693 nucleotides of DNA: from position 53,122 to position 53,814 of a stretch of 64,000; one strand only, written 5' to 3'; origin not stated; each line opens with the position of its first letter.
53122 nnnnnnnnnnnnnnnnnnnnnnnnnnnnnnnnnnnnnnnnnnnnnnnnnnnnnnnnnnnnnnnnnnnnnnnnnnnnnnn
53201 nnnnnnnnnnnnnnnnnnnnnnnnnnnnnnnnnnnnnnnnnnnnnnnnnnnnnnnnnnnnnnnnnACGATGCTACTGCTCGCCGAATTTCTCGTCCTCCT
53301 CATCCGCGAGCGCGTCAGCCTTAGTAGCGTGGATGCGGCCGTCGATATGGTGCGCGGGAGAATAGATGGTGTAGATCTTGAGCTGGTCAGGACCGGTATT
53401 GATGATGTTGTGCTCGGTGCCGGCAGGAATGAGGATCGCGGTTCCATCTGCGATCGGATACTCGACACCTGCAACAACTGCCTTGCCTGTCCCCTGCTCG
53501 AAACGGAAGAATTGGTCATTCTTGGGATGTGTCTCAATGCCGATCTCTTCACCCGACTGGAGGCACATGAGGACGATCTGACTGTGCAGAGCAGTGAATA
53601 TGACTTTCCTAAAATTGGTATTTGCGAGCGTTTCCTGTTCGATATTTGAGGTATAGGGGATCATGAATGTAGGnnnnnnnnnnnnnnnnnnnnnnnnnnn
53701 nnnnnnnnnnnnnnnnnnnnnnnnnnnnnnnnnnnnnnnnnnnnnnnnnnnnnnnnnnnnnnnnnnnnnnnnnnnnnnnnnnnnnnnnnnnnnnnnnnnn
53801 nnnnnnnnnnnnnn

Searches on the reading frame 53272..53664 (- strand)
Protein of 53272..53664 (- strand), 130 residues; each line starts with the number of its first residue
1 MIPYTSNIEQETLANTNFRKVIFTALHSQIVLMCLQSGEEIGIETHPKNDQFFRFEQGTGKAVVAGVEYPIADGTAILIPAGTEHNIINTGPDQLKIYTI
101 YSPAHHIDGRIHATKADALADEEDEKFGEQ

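Call 3: search_protein_families(library=pfam, proteins=[window:53272-53664:-], max_evalue=0.01)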
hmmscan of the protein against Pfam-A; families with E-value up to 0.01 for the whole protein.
window:53272-53664:- (130 aa): 2 families
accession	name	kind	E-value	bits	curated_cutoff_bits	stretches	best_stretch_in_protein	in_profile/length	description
PF07883.17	Cupin_2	-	1.4e-14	54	27.2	1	32-101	2-70/70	Cupin domain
PF02311.25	AraC_binding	-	0.00033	20.9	21.1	1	55-103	29-77/135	AraC-like ligand binding domain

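Call 4: search_protein_families(library=padloc, proteins=[window:53272-53664:-], max_evalue=0.1)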
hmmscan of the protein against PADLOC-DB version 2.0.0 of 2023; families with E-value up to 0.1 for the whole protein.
window:53272-53664:- (130 aa): 0 families

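Call 5: search_protein_families(library=ncbifam, proteins=[window:53272-53664:-], max_evalue=0.01)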
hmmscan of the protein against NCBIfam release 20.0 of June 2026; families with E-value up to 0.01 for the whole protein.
window:53272-53664:- (130 aa): 0 families

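Call 35: search_protein_families(library=phrogs, proteins=[window:53272-53664:-], max_evalue=0.01)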
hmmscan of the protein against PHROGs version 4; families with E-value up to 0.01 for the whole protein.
window:53272-53664:- (130 aa): 2 families
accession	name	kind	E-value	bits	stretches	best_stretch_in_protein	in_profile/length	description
phrog_13536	-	unknown function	5.6e-30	105.7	1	3-124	59-186/189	-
phrog_31723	-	unknown function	0.0013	19.8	1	15-103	24-113/123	-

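Call 42: search_solved_structures(query=window:53272-53664:-, max_evalue=0.01, show_alignments=1)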
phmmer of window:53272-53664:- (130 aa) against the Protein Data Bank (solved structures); distinct sequences matched with E-value up to 0.01: 5.
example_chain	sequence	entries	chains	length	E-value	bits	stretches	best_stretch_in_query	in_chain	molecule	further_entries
2oa2_A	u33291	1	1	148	7e-30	106.9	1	3-124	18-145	BH2720 protein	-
3h50_A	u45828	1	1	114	3.3e-07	33.7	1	10-106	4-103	Tetracenomycin polyketide synthesis protein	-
2gu9_A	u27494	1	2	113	3.8e-07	33.5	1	11-106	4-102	tetracenomycin polyketide synthesis protein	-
4mv2_A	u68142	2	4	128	0.00071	22.9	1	51-101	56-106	plu4264 | plu4264 protein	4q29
4rd7_A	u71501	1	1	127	0.0049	20.2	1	57-110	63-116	Cupin 2 conserved barrel domain protein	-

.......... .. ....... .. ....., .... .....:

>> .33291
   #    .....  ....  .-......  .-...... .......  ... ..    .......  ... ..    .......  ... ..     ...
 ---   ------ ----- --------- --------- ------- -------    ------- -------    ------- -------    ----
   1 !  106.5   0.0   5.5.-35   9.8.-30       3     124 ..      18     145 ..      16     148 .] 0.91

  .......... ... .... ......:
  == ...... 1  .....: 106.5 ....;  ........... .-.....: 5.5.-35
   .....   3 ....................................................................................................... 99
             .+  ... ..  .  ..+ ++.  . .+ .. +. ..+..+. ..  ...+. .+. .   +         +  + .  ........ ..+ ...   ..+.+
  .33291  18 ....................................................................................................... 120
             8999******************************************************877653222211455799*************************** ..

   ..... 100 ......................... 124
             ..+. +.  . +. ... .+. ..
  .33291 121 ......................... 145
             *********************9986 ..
